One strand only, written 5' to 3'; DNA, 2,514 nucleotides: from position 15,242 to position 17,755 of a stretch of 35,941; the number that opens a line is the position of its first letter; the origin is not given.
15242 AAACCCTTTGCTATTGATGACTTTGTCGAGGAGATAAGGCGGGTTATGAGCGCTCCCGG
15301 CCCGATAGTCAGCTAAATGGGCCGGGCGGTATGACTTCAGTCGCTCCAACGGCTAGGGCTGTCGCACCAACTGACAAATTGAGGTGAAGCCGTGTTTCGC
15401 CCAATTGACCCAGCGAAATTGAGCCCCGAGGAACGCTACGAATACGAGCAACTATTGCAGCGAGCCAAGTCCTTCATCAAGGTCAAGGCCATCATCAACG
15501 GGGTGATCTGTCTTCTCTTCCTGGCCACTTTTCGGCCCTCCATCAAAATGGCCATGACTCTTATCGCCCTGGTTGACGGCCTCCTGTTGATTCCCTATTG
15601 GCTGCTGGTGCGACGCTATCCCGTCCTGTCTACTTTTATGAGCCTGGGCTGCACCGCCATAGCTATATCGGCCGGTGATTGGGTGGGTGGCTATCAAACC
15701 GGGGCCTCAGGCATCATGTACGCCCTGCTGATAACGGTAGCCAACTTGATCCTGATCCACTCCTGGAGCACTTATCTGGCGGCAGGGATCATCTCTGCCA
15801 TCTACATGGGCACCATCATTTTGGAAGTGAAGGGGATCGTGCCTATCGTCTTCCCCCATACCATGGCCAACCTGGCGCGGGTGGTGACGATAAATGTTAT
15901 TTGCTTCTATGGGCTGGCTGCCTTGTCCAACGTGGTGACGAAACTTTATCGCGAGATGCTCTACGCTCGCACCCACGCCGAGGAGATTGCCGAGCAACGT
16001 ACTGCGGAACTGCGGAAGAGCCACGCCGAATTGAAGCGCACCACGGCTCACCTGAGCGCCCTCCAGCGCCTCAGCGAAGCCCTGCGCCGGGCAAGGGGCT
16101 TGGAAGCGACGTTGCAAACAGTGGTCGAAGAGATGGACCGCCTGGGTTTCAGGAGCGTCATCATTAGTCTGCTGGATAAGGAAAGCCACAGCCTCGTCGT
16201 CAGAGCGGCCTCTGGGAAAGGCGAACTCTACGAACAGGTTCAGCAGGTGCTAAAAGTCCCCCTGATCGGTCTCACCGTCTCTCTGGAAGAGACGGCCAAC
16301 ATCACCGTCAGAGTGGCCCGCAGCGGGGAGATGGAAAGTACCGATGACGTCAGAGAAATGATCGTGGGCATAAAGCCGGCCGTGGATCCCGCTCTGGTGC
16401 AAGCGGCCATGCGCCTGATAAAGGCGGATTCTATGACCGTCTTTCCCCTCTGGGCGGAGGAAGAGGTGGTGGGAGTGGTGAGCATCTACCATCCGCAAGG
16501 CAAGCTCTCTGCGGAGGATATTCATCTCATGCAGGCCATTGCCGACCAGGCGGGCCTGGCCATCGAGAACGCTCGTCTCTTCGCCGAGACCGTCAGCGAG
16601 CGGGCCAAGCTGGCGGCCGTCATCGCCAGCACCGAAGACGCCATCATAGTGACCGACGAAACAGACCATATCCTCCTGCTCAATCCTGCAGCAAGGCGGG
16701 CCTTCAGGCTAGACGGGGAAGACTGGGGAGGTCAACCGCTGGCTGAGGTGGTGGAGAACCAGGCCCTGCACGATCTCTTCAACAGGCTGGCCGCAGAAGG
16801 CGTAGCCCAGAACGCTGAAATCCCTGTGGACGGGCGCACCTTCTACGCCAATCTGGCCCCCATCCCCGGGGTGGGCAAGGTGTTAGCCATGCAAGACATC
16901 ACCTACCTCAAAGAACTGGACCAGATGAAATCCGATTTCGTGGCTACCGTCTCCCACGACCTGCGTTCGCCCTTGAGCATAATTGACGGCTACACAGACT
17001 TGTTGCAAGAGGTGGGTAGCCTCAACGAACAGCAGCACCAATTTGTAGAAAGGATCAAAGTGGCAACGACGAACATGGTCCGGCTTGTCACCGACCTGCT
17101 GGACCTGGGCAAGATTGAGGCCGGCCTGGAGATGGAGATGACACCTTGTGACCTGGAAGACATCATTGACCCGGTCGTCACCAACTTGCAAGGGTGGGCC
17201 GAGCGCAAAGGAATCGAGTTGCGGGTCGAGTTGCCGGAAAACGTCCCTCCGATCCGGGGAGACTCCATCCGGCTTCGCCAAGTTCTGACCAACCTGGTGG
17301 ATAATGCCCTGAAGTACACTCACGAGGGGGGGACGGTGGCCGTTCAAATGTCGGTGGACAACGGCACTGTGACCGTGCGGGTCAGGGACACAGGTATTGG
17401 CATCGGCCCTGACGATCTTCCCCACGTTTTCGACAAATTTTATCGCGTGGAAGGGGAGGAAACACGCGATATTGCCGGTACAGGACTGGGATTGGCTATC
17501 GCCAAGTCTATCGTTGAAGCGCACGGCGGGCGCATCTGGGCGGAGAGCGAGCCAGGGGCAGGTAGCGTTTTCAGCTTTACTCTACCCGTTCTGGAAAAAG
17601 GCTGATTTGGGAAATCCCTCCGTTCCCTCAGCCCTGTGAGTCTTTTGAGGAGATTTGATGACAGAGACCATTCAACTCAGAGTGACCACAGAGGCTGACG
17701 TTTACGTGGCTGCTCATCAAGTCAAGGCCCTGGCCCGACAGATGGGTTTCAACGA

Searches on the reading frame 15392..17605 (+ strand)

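Call 3: search_protein_families(library=pfam, proteins=[window:15392-17605:+], max_evalue=0.01)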
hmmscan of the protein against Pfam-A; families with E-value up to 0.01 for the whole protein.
window:15392-17605:+ (737 aa): 11 families
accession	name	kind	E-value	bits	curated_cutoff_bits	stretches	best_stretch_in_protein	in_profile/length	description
PF02518.31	HATPase_c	-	3.5e-35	121.2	26.4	1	623-733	1-109/111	Histidine kinase-, DNA gyrase B-, and HSP90-like ATPase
PF00512.31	HisKA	-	9e-19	67.7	26.9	1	512-578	1-66/66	His Kinase A (phospho-acceptor) domain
PF13185.12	GAF_2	-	2.5e-13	50.9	28.6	1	235-392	2-136/136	GAF domain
PF01590.32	GAF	-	2.3e-09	38.3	22.4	1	237-391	2-133/133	GAF domain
PF13492.12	GAF_3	-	3.9e-09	37.4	27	1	238-393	3-129/129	GAF domain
PF00989.32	PAS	-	1.8e-08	34.8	22.6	1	407-488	3-91/113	PAS fold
PF08448.16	PAS_4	-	7e-07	29.9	23.1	1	413-504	3-106/110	PAS fold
PF13581.12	HATPase_c_2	-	1.7e-05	25.3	27.4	1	631-709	35-110/127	Histidine kinase-like ATPase domain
PF13188.13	PAS_8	-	0.00025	21.3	21.8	1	406-454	2-50/65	PAS domain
PF13426.13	PAS_9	-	0.0011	19.6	27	1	416-504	2-102/103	PAS domain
PF12860.13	PAS_7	-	0.0095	16.5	27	0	415-508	5-112/115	PAS fold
